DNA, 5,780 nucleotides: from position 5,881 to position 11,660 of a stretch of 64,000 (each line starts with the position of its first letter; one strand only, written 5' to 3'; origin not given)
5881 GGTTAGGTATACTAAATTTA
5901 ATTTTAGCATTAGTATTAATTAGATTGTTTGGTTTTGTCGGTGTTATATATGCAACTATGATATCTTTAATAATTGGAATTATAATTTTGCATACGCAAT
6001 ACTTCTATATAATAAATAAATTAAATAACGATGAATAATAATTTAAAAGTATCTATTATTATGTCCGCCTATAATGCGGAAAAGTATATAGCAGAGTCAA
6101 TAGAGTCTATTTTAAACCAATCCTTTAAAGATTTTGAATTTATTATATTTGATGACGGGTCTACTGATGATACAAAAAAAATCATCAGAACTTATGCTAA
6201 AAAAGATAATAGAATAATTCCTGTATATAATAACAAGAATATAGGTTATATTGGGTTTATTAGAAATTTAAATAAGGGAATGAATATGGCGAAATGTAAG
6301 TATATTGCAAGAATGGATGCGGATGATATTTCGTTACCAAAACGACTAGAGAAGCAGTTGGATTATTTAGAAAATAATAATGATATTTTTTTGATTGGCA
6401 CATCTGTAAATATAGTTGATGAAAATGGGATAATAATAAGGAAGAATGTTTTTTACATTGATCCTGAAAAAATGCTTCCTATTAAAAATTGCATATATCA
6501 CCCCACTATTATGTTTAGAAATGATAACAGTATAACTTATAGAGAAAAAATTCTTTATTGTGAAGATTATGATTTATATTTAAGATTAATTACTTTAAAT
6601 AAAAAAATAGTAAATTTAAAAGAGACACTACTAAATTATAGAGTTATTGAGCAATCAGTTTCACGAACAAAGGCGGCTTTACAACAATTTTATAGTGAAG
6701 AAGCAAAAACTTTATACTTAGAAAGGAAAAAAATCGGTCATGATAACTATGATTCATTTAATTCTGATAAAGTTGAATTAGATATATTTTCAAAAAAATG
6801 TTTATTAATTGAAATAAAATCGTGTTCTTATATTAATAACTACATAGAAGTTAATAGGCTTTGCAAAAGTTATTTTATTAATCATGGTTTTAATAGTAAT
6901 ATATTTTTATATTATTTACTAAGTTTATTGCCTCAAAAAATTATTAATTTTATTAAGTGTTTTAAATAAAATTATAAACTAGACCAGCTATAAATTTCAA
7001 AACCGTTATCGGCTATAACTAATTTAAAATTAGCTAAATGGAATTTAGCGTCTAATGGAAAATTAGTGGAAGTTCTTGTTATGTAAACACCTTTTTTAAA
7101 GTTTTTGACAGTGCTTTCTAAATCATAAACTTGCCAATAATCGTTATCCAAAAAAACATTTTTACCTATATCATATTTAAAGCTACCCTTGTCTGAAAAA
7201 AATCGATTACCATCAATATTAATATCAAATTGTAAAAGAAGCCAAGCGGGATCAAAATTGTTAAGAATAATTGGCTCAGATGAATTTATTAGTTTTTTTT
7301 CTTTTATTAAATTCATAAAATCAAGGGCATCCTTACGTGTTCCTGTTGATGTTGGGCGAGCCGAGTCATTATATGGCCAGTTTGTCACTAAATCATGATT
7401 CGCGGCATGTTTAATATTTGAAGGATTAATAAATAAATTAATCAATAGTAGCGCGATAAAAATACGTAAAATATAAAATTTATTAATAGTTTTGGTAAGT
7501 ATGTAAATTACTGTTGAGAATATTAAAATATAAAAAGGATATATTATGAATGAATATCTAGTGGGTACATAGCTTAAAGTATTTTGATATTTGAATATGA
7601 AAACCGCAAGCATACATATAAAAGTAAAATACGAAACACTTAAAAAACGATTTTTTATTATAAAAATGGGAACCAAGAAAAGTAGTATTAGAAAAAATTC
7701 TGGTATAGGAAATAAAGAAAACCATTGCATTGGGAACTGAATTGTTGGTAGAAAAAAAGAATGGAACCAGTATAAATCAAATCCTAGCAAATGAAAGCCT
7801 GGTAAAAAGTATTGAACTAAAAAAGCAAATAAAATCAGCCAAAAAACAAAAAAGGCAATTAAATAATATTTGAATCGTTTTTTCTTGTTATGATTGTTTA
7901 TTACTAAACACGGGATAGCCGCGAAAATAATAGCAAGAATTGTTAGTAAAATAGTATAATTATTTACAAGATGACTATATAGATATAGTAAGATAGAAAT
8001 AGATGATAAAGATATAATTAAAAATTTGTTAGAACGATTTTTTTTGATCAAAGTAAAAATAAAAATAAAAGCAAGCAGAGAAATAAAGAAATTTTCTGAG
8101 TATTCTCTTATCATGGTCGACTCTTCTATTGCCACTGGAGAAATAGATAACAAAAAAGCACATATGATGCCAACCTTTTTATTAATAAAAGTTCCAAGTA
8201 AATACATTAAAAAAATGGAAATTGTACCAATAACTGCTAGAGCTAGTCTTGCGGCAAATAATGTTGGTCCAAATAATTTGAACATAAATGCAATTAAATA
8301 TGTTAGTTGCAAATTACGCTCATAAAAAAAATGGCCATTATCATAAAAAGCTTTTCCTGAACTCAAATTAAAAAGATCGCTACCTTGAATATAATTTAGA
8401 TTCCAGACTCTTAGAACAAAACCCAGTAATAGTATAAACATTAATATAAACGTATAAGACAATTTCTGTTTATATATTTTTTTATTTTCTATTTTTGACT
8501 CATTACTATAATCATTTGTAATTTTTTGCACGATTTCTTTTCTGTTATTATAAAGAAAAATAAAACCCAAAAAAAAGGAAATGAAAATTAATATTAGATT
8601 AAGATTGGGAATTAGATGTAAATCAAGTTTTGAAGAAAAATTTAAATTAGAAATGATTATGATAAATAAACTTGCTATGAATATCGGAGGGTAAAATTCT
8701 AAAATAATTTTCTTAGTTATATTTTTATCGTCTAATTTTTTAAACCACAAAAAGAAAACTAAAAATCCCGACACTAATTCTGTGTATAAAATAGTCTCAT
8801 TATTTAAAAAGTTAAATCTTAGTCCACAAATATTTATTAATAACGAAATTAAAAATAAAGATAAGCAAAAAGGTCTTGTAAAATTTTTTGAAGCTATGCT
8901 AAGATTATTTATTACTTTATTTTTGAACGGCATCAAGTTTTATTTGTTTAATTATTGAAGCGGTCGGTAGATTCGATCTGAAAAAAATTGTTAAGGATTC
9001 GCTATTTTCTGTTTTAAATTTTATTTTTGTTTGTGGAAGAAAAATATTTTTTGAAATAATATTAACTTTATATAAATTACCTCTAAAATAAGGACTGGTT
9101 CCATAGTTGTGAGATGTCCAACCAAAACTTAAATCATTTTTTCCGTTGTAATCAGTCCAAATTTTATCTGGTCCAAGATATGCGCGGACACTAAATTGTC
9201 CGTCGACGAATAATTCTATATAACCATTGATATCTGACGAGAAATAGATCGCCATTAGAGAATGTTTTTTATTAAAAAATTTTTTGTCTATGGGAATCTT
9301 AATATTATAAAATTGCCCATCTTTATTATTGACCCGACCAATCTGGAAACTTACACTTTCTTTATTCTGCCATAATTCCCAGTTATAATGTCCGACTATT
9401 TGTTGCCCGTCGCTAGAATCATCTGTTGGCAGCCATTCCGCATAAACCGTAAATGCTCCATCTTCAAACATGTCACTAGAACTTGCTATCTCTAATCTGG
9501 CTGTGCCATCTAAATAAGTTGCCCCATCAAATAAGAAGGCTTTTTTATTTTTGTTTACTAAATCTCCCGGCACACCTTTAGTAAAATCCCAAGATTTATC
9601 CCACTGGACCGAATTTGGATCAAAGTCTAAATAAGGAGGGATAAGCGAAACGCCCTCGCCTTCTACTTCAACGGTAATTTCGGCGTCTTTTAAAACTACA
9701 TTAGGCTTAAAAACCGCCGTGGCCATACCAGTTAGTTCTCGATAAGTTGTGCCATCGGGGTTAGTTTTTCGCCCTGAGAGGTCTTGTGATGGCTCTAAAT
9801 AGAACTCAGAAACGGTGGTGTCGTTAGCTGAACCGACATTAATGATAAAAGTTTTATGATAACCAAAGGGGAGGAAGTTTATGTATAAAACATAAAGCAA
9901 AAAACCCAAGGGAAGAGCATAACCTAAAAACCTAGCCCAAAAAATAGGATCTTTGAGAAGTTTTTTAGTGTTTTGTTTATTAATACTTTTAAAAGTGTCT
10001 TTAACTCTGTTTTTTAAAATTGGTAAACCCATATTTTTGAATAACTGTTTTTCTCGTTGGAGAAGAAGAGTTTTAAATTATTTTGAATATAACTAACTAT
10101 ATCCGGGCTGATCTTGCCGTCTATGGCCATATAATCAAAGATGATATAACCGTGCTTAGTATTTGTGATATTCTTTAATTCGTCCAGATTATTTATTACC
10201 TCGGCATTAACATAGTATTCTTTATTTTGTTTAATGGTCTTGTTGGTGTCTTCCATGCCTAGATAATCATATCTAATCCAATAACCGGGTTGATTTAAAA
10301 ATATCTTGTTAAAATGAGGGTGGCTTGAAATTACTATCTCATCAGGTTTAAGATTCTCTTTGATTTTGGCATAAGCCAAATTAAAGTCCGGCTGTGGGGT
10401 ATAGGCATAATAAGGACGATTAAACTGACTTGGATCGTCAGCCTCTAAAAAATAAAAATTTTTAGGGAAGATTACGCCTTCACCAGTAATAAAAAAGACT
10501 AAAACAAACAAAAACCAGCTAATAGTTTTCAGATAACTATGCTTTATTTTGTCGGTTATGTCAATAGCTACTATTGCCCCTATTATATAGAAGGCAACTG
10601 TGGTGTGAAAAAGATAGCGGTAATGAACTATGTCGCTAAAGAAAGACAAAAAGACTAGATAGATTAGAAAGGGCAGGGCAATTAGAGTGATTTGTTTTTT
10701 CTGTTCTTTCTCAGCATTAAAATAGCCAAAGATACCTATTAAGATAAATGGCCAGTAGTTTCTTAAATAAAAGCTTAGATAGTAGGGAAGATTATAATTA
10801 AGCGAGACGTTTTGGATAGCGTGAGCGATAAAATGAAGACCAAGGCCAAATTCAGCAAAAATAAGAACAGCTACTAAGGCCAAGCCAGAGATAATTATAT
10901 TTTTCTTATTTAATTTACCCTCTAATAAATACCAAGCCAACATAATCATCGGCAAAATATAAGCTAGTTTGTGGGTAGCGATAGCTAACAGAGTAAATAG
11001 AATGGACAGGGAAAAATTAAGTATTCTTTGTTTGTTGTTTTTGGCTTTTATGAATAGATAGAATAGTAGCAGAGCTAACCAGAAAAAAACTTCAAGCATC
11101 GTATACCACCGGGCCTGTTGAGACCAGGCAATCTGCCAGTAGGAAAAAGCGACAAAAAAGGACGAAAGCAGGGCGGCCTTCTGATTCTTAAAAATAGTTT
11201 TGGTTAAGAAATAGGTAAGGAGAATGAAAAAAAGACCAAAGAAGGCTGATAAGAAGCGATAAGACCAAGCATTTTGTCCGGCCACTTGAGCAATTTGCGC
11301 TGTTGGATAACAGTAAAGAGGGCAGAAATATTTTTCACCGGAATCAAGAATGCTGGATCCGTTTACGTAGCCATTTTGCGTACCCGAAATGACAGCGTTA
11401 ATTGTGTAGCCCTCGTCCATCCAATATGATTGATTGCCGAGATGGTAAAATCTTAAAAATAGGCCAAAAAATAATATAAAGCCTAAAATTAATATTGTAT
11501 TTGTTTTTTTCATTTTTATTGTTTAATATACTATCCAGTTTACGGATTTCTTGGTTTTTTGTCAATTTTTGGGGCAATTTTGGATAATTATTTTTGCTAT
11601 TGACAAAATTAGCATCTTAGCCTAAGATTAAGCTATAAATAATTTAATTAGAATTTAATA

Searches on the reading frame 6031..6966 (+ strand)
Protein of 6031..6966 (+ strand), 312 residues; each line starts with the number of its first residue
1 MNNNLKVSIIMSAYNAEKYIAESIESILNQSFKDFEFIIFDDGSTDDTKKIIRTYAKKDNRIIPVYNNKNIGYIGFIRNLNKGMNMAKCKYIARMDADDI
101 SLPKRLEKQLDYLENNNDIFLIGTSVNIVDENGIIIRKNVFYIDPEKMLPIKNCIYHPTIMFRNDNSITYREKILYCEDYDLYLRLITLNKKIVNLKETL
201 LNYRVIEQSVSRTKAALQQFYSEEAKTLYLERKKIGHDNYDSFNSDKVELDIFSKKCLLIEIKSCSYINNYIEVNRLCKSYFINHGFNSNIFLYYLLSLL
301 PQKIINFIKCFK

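Call 75: search_protein_families(library=pfam, proteins=[window:6031-6966:+], max_evalue=0.00001)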
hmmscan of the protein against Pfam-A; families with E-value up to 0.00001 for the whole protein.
window:6031-6966:+ (312 aa): 3 families
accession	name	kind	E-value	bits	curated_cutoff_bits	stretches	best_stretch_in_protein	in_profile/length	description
PF00535.33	Glycos_transf_2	-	4.1e-35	121.6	23.3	1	8-161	1-157/168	Glycosyl transferase family 2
PF13641.12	Glyco_tranf_2_3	-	2.5e-13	51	27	1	7-127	3-124/230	Glycosyltransferase like family 2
PF10111.15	Glyco_tranf_2_2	-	8.7e-11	42.3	27.3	1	9-118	4-116/276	Glycosyltransferase like family 2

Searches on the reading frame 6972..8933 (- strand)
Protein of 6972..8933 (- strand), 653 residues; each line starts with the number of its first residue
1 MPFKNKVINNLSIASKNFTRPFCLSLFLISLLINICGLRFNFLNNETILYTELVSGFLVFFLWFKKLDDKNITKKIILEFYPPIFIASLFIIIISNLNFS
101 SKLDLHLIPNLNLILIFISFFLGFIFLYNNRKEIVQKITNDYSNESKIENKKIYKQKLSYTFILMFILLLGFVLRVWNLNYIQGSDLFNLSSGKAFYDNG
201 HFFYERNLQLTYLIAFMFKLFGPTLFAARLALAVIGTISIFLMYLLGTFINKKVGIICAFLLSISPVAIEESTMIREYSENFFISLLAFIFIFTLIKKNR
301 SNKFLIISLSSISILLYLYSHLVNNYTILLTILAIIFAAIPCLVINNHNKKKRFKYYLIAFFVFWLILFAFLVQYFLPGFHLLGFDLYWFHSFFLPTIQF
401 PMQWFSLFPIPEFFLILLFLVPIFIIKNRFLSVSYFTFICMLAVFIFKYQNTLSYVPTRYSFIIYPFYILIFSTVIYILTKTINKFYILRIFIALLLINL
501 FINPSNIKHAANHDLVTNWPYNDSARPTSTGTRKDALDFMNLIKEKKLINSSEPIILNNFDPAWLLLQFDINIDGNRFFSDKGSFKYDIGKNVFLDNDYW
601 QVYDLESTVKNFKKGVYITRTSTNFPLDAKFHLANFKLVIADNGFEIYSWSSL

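Call 75: search_protein_families(library=pfam, proteins=[window:6972-8933:-], max_evalue=0.00001)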
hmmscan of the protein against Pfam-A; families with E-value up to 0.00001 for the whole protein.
window:6972-8933:- (653 aa): 1 family
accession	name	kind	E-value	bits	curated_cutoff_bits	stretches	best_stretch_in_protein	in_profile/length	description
PF13231.12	PMT_2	-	5.4e-07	30.4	26.1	1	211-307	7-104/160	Dolichyl-phosphate-mannose-protein mannosyltransferase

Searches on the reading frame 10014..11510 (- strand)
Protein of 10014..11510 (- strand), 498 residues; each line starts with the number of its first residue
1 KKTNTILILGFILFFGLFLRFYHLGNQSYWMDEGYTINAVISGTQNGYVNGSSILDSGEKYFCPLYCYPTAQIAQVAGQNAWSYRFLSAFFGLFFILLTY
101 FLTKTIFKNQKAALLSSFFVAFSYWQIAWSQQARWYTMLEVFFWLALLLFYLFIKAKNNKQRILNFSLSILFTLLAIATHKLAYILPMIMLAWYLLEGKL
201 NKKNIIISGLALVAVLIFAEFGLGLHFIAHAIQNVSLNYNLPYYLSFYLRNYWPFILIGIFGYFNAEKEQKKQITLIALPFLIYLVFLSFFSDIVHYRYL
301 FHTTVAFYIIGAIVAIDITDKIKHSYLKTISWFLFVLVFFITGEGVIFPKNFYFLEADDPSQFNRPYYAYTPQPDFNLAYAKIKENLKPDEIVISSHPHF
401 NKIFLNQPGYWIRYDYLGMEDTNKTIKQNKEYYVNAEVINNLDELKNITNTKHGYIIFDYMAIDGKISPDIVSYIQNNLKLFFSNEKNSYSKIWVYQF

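Call 75: search_protein_families(library=pfam, proteins=[window:10014-11510:-], max_evalue=0.00001)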
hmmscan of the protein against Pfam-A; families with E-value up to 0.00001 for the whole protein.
window:10014-11510:- (498 aa): 2 families
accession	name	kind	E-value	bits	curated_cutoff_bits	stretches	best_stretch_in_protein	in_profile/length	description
PF13231.12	PMT_2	-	2.5e-07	31.5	26.1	1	64-219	4-155/160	Dolichyl-phosphate-mannose-protein mannosyltransferase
PF02366.24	PMT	-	3.4e-06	27.2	22.7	1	75-177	75-179/245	Dolichyl-phosphate-mannose-protein mannosyltransferase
